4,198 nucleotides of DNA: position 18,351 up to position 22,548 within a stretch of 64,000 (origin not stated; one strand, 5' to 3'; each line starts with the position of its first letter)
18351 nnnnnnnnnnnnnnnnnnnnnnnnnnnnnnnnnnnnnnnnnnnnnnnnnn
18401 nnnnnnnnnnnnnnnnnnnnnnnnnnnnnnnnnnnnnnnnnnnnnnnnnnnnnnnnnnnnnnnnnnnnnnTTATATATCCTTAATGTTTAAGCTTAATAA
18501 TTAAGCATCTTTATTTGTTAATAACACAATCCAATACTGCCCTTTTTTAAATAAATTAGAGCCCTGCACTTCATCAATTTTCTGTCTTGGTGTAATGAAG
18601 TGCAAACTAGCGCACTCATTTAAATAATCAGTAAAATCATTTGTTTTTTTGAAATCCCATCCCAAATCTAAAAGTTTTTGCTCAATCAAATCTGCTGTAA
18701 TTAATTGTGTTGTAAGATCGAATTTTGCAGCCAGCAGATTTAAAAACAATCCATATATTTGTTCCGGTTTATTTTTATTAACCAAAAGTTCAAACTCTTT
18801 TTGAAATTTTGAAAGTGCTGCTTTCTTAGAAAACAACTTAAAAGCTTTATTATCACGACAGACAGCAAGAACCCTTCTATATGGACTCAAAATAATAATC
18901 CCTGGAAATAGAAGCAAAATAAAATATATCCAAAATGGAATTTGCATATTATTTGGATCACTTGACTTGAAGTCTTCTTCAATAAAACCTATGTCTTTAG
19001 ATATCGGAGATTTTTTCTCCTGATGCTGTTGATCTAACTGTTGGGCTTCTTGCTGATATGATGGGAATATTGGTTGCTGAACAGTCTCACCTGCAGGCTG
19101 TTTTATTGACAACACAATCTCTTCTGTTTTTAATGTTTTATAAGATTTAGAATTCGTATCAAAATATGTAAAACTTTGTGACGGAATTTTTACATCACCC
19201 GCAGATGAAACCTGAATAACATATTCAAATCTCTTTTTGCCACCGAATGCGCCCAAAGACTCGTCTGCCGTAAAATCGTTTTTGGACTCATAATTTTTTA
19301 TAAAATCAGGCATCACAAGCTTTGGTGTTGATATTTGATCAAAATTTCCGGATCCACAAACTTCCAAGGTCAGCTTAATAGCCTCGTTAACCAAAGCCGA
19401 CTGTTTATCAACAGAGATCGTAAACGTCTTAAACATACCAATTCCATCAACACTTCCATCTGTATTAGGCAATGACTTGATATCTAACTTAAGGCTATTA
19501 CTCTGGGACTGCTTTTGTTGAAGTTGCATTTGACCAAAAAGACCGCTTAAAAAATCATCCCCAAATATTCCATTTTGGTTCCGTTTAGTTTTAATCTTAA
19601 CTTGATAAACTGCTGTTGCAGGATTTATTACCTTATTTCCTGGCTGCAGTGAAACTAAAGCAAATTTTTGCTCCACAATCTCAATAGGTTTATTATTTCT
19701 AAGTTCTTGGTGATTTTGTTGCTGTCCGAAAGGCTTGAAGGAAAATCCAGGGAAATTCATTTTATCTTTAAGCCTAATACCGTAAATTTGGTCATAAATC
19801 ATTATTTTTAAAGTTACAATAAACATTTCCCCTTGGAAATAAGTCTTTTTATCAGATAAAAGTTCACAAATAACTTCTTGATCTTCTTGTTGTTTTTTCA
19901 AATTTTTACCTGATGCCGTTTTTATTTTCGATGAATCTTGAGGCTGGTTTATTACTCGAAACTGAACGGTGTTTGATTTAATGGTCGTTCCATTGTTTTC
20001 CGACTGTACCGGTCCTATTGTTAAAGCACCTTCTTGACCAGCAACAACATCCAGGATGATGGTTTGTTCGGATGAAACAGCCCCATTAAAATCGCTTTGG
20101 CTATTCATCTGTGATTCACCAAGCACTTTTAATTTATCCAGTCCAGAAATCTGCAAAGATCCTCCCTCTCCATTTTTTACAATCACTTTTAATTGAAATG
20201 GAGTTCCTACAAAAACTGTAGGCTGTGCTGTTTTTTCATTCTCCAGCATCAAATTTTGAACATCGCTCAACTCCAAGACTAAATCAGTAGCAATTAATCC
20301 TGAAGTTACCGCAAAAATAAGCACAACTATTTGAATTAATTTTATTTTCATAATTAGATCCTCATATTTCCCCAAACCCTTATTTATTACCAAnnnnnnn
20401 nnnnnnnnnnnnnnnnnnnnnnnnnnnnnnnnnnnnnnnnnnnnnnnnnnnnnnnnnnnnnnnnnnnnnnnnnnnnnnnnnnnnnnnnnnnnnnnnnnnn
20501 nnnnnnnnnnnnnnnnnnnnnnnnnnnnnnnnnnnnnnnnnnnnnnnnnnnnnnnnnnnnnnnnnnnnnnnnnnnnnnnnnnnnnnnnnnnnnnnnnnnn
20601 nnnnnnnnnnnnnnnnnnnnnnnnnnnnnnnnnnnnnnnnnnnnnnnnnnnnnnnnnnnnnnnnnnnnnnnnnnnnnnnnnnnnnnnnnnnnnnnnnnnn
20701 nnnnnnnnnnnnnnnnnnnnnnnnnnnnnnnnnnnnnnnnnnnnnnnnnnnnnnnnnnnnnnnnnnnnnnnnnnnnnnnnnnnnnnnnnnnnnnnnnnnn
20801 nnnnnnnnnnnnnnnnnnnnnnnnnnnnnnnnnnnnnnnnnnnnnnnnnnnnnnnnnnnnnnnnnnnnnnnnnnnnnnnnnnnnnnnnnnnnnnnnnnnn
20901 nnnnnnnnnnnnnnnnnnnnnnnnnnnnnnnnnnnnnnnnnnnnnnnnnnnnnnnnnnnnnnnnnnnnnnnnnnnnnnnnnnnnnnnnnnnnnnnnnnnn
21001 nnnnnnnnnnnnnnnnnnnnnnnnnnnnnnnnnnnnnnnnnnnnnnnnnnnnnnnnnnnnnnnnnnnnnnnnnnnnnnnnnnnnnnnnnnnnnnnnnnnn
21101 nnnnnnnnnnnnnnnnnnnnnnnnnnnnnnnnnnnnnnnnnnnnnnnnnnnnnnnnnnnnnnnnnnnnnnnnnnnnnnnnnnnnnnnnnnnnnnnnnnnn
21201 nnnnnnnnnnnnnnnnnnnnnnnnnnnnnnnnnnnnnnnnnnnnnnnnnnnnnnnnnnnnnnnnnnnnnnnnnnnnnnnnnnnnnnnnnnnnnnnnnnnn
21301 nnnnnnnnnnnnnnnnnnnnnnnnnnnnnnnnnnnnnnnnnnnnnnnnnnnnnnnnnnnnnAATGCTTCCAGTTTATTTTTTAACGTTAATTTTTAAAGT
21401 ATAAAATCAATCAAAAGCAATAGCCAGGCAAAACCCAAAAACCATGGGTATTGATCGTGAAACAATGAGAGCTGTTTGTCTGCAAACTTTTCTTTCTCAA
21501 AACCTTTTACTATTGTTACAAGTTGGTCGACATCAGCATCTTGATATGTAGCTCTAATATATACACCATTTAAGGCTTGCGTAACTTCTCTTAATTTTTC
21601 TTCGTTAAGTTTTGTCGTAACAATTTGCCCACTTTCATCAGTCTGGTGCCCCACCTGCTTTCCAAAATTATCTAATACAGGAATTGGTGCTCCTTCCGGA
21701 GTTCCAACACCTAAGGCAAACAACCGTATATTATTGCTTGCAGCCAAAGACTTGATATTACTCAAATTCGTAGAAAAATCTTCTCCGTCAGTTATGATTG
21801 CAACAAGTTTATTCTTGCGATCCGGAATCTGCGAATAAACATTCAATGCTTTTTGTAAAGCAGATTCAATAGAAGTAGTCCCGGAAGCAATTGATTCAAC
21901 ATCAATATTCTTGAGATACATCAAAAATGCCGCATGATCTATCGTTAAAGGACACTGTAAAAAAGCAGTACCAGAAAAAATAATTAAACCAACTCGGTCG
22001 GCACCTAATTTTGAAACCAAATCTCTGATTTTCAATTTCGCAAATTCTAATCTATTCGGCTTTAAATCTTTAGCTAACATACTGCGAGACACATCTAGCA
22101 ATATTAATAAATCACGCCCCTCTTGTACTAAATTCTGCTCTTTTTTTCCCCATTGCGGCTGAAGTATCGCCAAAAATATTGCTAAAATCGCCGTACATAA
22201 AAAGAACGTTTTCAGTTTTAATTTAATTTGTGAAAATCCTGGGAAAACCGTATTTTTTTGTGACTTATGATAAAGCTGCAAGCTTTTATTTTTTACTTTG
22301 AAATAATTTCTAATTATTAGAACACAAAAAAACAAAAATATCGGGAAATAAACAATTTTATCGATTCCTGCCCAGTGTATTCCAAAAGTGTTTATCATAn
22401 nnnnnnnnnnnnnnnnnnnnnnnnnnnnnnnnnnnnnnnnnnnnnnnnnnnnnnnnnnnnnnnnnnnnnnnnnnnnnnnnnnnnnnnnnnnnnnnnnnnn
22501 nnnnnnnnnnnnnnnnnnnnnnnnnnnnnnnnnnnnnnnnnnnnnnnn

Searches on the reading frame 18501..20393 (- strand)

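Call 67: search_protein_families(library=pfam, proteins=[window:18501-20393:-], max_evalue=0.0001)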
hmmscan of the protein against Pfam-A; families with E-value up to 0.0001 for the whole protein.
window:18501-20393:- (630 aa): 1 family
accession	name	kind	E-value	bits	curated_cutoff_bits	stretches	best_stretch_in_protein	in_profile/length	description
PF13584.12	BatD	-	4e-22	79.1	24.1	2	56-147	4-92/92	BatD DUF11 like domain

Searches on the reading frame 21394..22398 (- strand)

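Call 67: search_protein_families(library=pfam, proteins=[window:21394-22398:-], max_evalue=0.0001)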
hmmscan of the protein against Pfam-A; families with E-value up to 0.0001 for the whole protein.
window:21394-22398:- (334 aa): 2 families
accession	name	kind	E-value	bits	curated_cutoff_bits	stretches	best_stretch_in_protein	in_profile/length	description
PF13519.12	VWA_2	-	9.7e-19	68.4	27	1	97-206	1-107/107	von Willebrand factor type A domain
PF00092.34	VWA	-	1.1e-14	55.5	23.8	1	96-234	1-142/174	von Willebrand factor type A domain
